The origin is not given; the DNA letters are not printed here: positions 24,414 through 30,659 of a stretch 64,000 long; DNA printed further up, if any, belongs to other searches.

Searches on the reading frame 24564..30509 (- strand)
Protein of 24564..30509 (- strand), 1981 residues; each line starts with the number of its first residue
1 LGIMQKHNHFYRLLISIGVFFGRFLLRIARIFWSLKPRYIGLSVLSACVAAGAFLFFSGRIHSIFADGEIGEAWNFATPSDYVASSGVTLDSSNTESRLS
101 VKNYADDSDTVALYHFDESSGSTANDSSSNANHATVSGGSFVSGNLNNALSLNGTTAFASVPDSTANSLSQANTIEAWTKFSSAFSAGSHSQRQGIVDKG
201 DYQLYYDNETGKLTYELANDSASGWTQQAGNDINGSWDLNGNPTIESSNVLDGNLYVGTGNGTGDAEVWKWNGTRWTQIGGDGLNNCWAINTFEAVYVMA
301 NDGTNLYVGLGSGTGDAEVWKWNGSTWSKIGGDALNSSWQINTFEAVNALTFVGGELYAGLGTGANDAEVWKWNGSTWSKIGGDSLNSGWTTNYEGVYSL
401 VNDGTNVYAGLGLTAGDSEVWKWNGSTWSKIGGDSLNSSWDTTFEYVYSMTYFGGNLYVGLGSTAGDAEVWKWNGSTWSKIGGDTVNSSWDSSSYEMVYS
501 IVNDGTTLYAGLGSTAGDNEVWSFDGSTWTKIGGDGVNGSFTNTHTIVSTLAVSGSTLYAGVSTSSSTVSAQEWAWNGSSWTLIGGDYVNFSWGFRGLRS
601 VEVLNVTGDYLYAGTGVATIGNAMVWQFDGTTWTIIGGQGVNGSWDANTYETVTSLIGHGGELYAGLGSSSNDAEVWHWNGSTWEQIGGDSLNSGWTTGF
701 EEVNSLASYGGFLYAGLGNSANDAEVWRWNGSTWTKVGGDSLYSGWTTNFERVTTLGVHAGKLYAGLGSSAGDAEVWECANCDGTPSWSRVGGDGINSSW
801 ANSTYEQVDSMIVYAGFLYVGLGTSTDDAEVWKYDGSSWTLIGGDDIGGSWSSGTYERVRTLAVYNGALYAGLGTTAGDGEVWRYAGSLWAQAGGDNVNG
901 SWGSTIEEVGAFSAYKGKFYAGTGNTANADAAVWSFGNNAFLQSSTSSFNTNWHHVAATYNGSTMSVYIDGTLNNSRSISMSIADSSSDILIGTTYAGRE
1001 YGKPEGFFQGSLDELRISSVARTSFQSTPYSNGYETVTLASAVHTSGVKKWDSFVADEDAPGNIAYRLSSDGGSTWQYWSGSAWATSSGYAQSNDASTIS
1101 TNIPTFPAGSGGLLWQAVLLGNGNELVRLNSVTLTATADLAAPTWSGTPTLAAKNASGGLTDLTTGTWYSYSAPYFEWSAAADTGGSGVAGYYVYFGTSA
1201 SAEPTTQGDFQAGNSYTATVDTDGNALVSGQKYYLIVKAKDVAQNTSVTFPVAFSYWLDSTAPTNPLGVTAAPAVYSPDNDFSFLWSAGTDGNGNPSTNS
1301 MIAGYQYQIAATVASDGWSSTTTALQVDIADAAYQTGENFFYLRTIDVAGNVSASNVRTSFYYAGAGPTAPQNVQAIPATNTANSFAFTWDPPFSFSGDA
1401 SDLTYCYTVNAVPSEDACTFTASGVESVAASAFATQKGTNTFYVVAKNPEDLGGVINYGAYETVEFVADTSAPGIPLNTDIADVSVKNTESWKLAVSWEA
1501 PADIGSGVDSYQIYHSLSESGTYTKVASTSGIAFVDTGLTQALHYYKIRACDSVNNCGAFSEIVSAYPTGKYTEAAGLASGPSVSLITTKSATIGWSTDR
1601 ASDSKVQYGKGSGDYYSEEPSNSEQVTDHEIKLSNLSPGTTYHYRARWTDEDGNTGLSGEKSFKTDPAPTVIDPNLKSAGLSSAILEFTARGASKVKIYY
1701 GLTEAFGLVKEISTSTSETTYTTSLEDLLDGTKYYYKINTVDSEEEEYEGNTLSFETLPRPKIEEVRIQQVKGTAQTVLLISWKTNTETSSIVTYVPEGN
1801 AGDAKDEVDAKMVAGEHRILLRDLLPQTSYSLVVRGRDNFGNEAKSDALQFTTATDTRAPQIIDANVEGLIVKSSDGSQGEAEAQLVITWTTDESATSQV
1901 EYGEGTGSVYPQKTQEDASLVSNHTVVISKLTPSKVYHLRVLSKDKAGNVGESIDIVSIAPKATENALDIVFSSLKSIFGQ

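Call 7: search_protein_families(library=pfam, proteins=[window:24564-30509:-], max_evalue=0.001)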
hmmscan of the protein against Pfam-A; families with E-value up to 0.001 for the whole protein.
window:24564-30509:- (1981 aa): 7 families
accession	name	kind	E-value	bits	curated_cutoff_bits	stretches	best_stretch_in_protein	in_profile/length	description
PF16656.11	Pur_ac_phosph_N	-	2.4e-18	66.9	30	3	1587-1665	9-93/93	Purple acid Phosphatase, N-terminal domain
PF00041.27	fn3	-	5.2e-18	65.5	25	0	1772-1851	10-83/84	Fibronectin type III domain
PF13385.13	Laminin_G_3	-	2.5e-13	50.9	27.6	1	916-1024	43-147/151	Concanavalin A-like lectin/glucanases superfamily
PF25059.1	FN3_DSCAM-DSCAML_C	-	1.4e-08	35.4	39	0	1921-1956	42-77/89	DSCAM/DSCAML C-terminal Fn3-like domain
PF25788.1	Ig_Rha78A_N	-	2.8e-06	27.9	27.4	0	1171-1249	17-93/105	Rha78A-like, N-terminal immunoglobulin domain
PF16655.11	PhoD_N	-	3.6e-05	24.7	30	0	1629-1652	59-82/90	PhoD-like phosphatase, N-terminal domain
PF02210.31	Laminin_G_2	-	0.00061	20.7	22.9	0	942-1018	42-124/126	Laminin G domain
